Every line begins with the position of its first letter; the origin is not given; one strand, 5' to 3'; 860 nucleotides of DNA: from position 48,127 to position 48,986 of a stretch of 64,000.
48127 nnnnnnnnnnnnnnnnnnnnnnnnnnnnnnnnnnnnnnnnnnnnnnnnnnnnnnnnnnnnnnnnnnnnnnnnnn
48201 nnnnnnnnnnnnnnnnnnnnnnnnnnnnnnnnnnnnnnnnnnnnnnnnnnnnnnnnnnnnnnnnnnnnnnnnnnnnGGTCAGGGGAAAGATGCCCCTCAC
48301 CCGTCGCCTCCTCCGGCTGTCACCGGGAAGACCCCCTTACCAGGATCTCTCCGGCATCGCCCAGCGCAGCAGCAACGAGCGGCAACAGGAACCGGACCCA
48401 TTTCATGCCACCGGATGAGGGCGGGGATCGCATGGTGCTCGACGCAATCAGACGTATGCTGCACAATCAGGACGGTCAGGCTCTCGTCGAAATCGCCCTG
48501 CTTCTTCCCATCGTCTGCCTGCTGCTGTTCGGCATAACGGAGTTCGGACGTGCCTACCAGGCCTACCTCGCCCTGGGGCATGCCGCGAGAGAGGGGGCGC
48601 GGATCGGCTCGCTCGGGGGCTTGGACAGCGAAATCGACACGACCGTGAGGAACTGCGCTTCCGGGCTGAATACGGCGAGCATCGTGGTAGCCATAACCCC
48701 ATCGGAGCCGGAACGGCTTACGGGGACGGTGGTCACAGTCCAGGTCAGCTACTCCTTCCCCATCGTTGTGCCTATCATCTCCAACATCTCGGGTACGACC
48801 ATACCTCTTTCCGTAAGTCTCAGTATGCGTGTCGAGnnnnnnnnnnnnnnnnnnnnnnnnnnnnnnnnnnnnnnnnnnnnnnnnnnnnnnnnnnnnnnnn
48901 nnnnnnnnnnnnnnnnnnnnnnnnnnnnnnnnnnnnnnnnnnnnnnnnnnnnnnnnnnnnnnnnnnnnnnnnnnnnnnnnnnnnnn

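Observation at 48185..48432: Second class-I c-di-GMP riboswitch, upstream of the Tad/Flp pilus operon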

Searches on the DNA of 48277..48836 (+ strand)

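Call 14: search_rna_families(sources=[L001, L002, L003, L004, L005, L006, L007, L008, L009, L010, L011, L016, L017, L018, L020, L021, L022, L023, L056], threshold=gathering)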
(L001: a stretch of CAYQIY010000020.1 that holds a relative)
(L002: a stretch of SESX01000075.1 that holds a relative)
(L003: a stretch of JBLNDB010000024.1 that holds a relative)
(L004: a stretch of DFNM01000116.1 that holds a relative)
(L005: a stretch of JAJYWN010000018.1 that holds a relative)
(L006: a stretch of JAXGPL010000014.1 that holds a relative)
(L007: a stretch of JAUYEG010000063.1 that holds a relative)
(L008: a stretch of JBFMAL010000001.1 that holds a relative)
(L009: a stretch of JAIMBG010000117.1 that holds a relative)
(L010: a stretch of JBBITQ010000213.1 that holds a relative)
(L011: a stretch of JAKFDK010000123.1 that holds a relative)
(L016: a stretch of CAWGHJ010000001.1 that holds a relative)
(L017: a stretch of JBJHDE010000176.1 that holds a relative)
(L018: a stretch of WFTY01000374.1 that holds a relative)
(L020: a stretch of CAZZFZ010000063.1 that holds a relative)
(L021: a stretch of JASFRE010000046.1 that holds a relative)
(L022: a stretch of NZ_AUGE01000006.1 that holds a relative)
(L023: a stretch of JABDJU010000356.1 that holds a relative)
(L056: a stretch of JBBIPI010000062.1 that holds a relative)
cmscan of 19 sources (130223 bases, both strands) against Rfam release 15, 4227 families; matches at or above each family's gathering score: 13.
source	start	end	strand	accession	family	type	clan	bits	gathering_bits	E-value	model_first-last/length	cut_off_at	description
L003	3448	3534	+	RF01051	c-di-GMP-I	Cis-reg; riboswitch;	CL00126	93.8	35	3.6e-17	1-87/87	no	c-di-GMP-I riboswitch aptamer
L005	30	122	+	RF01051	c-di-GMP-I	Cis-reg; riboswitch;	CL00126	87.1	35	1.5e-15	1-87/87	no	c-di-GMP-I riboswitch aptamer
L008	3521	3605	+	RF01051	c-di-GMP-I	Cis-reg; riboswitch;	CL00126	87.1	35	1.6e-15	1-87/87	no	c-di-GMP-I riboswitch aptamer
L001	3536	3628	+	RF01051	c-di-GMP-I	Cis-reg; riboswitch;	CL00126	86.7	35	1.9e-15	1-87/87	no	c-di-GMP-I riboswitch aptamer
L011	3404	3504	+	RF01051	c-di-GMP-I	Cis-reg; riboswitch;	CL00126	79.4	35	1.1e-13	1-87/87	no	c-di-GMP-I riboswitch aptamer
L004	1238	1321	+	RF01051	c-di-GMP-I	Cis-reg; riboswitch;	CL00126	79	35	1.5e-13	1-87/87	no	c-di-GMP-I riboswitch aptamer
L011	655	743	-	RF01051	c-di-GMP-I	Cis-reg; riboswitch;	CL00126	77.7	35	3.1e-13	1-87/87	no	c-di-GMP-I riboswitch aptamer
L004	346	418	+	RF00005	tRNA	Gene; tRNA;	CL00001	76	29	1.4e-14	1-71/71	no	tRNA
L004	95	167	+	RF00005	tRNA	Gene; tRNA;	CL00001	72.3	29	1.5e-13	1-71/71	no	tRNA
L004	178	249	+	RF00005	tRNA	Gene; tRNA;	CL00001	70.2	29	5.5e-13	1-71/71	no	tRNA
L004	258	331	+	RF00005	tRNA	Gene; tRNA;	CL00001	69.6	29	8.4e-13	1-71/71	no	tRNA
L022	425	496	+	RF00005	tRNA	Gene; tRNA;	CL00001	68.4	29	1.7e-12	1-71/71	no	tRNA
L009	925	1015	+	RF03167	c-di-GMP-I-GGC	Cis-reg; riboswitch;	CL00126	66.1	59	4.1e-13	1-80/80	no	c-di-GMP-I-GGC riboswitch aptamer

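Call 23: search_rna_families(sources=[L080, L082, L085, L088, L089, L091, L081, L084, L087, L090], threshold=gathering)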
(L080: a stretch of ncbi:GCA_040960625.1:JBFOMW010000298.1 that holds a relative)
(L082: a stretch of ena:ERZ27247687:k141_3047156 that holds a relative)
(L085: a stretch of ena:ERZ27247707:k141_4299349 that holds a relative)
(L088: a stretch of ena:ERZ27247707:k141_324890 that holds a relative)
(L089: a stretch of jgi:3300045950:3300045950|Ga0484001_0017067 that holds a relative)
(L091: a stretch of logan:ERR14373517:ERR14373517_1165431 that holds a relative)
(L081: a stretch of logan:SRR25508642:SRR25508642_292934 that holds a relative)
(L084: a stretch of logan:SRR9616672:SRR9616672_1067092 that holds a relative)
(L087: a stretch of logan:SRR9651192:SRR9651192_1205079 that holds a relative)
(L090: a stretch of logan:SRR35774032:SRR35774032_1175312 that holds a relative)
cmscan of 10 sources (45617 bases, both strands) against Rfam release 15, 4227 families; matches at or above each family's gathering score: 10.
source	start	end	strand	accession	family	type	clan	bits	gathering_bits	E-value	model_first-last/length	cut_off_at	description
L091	698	789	+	RF01051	c-di-GMP-I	Cis-reg; riboswitch;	CL00126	89.9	35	1.1e-16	1-87/87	no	c-di-GMP-I riboswitch aptamer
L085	1612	1703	+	RF03167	c-di-GMP-I-GGC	Cis-reg; riboswitch;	CL00126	78.4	59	4.4e-17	1-80/80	no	c-di-GMP-I-GGC riboswitch aptamer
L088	804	895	+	RF03167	c-di-GMP-I-GGC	Cis-reg; riboswitch;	CL00126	75.9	59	2.3e-16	1-80/80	no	c-di-GMP-I-GGC riboswitch aptamer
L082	5760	5851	+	RF03167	c-di-GMP-I-GGC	Cis-reg; riboswitch;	CL00126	75.8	59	2.5e-16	1-80/80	no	c-di-GMP-I-GGC riboswitch aptamer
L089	2086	2176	+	RF03167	c-di-GMP-I-GGC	Cis-reg; riboswitch;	CL00126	75.6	59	2.8e-16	1-80/80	no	c-di-GMP-I-GGC riboswitch aptamer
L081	41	133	+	RF03167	c-di-GMP-I-GGC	Cis-reg; riboswitch;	CL00126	75.6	59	2.7e-16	1-80/80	no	c-di-GMP-I-GGC riboswitch aptamer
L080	5758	5850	+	RF03167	c-di-GMP-I-GGC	Cis-reg; riboswitch;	CL00126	73.5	59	1.1e-15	1-80/80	no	c-di-GMP-I-GGC riboswitch aptamer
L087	1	78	+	RF01051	c-di-GMP-I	Cis-reg; riboswitch;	CL00126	68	35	2.5e-11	15-87/87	5'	c-di-GMP-I riboswitch aptamer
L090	1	74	+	RF01051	c-di-GMP-I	Cis-reg; riboswitch;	CL00126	62.7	35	5e-10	18-87/87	5'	c-di-GMP-I riboswitch aptamer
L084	1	81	+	RF03167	c-di-GMP-I-GGC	Cis-reg; riboswitch;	CL00126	59.1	59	1.6e-11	12-80/80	5'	c-di-GMP-I-GGC riboswitch aptamer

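Call 75: search_rna_families(source=window, start=48277, end=48460, threshold=evalue, max_evalue=10)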
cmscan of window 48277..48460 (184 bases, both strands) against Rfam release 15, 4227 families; matches with E-value up to 10: 1.
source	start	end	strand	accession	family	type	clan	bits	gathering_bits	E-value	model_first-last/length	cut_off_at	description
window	48290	48383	-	RF03206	mir-3102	Gene; miRNA;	-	18.4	61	0.67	1-104/104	no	mir-3102 microRNA precursor family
